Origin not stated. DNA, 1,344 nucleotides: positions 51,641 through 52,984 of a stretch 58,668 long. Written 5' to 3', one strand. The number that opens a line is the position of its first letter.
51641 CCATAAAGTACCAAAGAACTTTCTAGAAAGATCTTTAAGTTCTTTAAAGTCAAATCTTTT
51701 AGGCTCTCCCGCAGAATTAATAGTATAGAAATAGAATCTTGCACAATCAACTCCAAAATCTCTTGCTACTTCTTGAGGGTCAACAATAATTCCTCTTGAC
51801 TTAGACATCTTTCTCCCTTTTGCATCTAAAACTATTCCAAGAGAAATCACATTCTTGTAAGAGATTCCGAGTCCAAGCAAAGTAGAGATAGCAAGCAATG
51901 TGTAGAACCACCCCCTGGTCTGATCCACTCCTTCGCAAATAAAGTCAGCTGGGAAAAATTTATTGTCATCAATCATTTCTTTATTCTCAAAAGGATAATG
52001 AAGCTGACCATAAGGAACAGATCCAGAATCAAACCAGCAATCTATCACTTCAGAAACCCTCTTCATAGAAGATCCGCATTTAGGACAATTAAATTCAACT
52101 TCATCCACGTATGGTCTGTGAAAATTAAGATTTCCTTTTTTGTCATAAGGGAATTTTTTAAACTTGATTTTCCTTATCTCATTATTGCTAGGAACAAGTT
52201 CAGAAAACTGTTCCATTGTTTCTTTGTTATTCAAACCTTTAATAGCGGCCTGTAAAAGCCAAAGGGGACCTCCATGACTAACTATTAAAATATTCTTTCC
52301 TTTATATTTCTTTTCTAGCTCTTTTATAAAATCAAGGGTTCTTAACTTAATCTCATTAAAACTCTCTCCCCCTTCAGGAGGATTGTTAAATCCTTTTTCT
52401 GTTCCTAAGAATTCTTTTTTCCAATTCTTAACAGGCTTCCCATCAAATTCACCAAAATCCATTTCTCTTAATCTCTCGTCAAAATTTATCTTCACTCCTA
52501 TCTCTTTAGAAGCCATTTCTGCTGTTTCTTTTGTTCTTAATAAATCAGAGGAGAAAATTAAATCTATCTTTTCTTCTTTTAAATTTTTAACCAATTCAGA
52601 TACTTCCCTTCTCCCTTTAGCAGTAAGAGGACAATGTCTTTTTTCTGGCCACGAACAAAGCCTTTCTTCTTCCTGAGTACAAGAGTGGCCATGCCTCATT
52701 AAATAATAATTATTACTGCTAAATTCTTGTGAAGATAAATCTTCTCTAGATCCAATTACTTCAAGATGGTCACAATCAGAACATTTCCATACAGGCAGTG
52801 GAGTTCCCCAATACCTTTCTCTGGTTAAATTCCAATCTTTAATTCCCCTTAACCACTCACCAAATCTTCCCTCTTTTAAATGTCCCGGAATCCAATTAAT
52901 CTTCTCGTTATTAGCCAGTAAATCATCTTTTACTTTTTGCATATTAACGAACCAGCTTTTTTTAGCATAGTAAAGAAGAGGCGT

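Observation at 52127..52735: Histidine-phosphatase (PGAM-like) domain nested inside isoleucyl-tRNA synthetase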

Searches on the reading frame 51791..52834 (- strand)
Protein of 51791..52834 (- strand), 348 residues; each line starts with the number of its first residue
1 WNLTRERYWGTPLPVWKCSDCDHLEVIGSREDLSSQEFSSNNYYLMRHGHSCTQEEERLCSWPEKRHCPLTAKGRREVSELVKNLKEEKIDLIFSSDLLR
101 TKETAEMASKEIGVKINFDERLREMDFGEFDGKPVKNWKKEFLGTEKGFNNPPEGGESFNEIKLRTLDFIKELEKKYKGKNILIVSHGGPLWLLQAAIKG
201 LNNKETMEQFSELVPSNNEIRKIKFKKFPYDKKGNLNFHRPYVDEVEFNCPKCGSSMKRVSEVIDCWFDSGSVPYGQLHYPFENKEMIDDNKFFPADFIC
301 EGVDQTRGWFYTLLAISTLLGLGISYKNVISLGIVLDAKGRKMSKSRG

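Call 15: search_solved_structures(query=window:51791-52834:-, max_evalue=1e-20, show_alignments=3)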
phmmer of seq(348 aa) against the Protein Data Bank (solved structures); distinct sequences matched with E-value up to 1e-20: 10.
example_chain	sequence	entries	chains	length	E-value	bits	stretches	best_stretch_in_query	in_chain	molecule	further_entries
8c9d_A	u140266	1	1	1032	1.2e-49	172.5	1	234-348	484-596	Isoleucine--tRNA ligase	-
8c8v_A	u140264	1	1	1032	1.2e-49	172.5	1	234-348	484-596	Isoleucine--tRNA ligase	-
8c8w_A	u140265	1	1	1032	1.2e-49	172.5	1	234-348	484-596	Isoleucine--tRNA ligase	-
8c8u_A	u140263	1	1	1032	1.6e-49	172.1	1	234-348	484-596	Isoleucine--tRNA ligase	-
1ile_A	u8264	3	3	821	3.8e-45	157.7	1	238-348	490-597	ISOLEUCYL-TRNA SYNTHETASE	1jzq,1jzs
9w01_B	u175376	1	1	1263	3.1e-39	138.3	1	237-346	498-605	Isoleucine--tRNA ligase, cytoplasmic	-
9wqs_A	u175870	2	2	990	5e-39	137.6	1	237-346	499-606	Isoleucine--tRNA ligase, cytoplasmic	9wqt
7d5c_A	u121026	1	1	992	5e-39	137.6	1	237-346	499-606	Isoleucine--tRNA ligase, cytoplasmic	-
8wnd_A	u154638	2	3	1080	6.1e-39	137.3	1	237-346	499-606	isoleucine--tRNA ligase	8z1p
6ldk_A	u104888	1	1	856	6.3e-38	133.9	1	237-345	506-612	Isoleucine--tRNA ligase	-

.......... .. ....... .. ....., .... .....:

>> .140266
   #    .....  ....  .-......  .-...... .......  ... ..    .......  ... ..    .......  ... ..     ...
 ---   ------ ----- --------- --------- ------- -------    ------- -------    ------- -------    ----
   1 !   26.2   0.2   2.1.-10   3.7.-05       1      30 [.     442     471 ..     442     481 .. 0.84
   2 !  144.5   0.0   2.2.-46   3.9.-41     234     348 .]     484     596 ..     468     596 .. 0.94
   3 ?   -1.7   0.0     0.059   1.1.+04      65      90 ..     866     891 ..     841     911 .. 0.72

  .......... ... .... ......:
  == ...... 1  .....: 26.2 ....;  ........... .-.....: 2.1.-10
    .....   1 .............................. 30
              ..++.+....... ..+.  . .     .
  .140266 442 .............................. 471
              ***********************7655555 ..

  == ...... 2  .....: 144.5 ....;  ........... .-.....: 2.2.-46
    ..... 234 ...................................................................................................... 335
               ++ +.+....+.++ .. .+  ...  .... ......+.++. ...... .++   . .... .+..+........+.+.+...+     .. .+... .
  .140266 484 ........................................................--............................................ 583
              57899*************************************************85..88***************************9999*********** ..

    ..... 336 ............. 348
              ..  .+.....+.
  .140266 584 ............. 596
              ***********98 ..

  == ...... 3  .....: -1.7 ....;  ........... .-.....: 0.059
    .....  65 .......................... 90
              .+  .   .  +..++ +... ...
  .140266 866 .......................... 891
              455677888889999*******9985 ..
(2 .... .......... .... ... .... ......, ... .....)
